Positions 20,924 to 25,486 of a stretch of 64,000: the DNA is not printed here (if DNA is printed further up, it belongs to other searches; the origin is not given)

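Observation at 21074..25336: One 1,420-codon ORF fuses a Tat-type 4x[4Fe-4S] subunit, an NrfD/HybB-like membrane subunit and a 14-CXXCH cytochrome c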

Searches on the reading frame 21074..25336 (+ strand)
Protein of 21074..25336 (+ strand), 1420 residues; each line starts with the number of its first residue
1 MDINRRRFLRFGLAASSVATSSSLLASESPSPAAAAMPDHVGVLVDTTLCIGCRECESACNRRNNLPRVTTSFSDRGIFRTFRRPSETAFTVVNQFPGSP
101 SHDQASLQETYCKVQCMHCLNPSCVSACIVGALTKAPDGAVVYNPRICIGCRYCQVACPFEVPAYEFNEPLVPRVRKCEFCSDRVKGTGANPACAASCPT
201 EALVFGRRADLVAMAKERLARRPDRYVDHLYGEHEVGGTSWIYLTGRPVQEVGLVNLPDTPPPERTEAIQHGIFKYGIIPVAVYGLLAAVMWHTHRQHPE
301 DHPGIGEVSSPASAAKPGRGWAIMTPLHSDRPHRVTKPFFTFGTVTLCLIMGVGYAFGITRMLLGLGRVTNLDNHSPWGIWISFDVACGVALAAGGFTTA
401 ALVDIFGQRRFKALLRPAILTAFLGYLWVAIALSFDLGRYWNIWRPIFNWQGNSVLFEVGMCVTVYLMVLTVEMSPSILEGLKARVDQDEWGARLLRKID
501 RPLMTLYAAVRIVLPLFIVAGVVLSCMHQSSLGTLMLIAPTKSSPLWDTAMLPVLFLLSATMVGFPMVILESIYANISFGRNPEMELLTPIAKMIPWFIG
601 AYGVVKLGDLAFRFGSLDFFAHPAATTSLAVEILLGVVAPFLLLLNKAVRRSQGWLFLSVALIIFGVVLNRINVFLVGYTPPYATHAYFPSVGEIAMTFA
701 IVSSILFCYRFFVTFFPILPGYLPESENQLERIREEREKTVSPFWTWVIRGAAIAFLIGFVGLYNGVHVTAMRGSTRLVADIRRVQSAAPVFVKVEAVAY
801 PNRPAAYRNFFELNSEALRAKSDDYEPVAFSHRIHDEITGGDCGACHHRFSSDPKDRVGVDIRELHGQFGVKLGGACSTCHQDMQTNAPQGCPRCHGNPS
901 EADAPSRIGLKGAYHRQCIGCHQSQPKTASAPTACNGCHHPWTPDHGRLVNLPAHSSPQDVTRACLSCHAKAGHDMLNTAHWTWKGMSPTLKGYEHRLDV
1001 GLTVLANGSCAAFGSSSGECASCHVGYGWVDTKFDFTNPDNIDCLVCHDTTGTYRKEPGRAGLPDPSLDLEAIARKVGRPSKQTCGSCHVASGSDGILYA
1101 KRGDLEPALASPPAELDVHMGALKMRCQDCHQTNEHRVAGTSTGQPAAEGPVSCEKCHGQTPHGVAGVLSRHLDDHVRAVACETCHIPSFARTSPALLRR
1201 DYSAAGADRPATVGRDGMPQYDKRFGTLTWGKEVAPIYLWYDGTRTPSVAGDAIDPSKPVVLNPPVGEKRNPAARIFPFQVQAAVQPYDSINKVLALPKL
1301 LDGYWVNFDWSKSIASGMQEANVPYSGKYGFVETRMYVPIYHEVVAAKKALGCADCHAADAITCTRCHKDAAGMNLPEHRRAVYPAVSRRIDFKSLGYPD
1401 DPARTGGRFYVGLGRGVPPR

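Call 3: search_protein_families(library=pfam, proteins=[window:21074-25336:+], max_evalue=0.01)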
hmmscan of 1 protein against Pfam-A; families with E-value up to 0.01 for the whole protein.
window:21074-25336:+ (1420 aa): 11 families
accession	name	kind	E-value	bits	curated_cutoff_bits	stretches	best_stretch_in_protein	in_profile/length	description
PF11783.13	Cytochrome_cB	-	2.7e-47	161.2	22.1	1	1200-1359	4-172/173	Cytochrome c bacterial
PF13247.11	Fer4_11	-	1.8e-18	67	26.2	1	111-208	5-100/100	4Fe-4S dicluster domain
PF03916.19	NrfD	-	6.6e-17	62.5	25.8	1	369-679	2-309/313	Polysulphide reductase, NrfD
PF14522.11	Cytochrome_C7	-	2.7e-11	43.5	24.8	2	828-896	1-66/67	Cytochrome c7 and related cytochrome c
PF09699.15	Paired_CXXCH_1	-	1.5e-06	28.3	20.6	0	934-972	8-39/41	Doubled CXXCH motif (Paired_CXXCH_1)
PF13237.11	Fer4_10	-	3.8e-05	24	25.5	1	141-199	2-53/53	4Fe-4S dicluster domain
PF12797.12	Fer4_2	-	0.00015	22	24.5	1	140-160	2-22/22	4Fe-4S binding domain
PF12838.12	Fer4_7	-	0.00021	22.2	27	1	115-161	1-51/52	4Fe-4S dicluster domain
PF12837.12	Fer4_6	-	0.00049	20.4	25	2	141-162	2-23/24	4Fe-4S binding domain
PF13187.11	Fer4_9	-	0.00078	19.9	27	1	148-202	2-51/52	4Fe-4S dicluster domain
PF00037.32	Fer4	-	0.0044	17.2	21.1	1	141-162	1-22/24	4Fe-4S binding domain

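Call 4: search_protein_families(library=ncbifam, proteins=[window:21074-25336:+], max_evalue=0.01)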
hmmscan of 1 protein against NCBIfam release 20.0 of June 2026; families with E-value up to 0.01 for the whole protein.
window:21074-25336:+ (1420 aa): 31 families (the best 25 are shown)
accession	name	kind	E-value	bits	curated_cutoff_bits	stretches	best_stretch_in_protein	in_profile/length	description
TIGR04315.1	octaheme_Shew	subfamily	2.3e-132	442.1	375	1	955-1360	13-430/440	tetrathionate reductase family octaheme c-type cytochrome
NF045715.1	sulf_resp_HmcB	equivalog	1e-93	313.8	420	1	4-297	1-289/307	sulfate respiration complex iron-sulfur protein HmcB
NF008133.1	PRK10881.1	equivalog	1e-91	308.3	450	1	333-720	5-375/377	Ni/Fe-hydrogenase cytochrome b subunit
NF008134.0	PRK10882.1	equivalog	1.8e-81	273.7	263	1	3-301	2-322/329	hydrogenase 2 operon protein HybA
NF045714.1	sulf_resp_HmcC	equivalog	1.7e-80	271.1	550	1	344-720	5-369/376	sulfate respiration complex protein HmcC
TIGR01582.1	FDH-beta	equivalog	2.9e-44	151.3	334.7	1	26-294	7-269/283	formate dehydrogenase subunit beta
TIGR02951.1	DMSO_dmsB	equivalog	1.4e-27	96.7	214.1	1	41-211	2-156/161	DMSO/selenate family reductase complex B subunit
NF041784.1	mnquin_red_QrcD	equivalog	2e-27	96.5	570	1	340-720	18-402/408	menaquinone reductase integral membrane subunit QrcD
NF045797.1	DsrO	equivalog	1.3e-26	93.5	200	1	1-221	1-215/235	sulfate reduction electron transfer complex DsrMKJOP subunit DsrO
TIGR03149.1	cyt_nit_nrfC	equivalog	6.6e-22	78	377.6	1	5-215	4-191/225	cytochrome c nitrite reductase Fe-S protein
NF045713.1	CxxCH_16_HmcA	equivalog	2.1e-19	69.6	400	1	867-940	465-539/541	sulfate respiration complex hexadecaheme cytochrome HmcA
NF011569.0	PRK14993.1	equivalog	5.3e-17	62.1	416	1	1-211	1-191/244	tetrathionate reductase subunit TtrB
NF038355.1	FDH3_beta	equivalog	5.3e-16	59.2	240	1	108-222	46-178/180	formate dehydrogenase FDH3 subunit beta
NF009408.0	PRK12769.1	equivalog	1.9e-13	49.5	1003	1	43-222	5-161/659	formate-dependent uric acid utilization protein AegA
TIGR03478.1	DMSO_red_II_bet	subfamily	2.5e-12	46.4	480.7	1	111-210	126-222/321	DMSO reductase family type II enzyme, iron-sulfur subunit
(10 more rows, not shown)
